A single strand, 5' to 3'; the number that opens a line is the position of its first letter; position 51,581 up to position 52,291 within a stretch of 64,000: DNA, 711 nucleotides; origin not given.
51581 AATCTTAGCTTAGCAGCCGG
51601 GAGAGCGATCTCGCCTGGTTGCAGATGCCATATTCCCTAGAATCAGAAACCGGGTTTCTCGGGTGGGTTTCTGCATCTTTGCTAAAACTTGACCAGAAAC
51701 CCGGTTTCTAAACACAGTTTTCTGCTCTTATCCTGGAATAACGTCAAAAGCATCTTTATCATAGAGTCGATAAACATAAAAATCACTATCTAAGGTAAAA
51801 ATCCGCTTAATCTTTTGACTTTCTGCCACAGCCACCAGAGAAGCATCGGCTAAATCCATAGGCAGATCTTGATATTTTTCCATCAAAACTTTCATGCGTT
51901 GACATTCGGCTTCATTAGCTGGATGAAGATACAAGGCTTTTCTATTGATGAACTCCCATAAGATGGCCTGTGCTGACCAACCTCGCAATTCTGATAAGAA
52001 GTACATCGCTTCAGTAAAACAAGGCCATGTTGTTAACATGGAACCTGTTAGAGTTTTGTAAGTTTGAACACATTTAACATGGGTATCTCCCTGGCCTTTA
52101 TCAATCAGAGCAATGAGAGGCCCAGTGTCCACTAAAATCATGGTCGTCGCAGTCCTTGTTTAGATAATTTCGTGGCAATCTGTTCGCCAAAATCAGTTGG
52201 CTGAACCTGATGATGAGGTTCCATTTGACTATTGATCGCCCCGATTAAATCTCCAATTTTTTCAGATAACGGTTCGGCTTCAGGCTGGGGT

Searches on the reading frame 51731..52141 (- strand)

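Call 70: search_protein_families(library=pfam, proteins=[window:51731-52141:-], max_evalue=0.001)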
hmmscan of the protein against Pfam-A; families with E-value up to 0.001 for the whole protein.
window:51731-52141:- (137 aa): 1 family
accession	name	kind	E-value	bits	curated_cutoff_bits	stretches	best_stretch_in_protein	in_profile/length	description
PF01850.27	PIN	-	5.8e-09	37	23.6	1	2-123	1-116/120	PIN domain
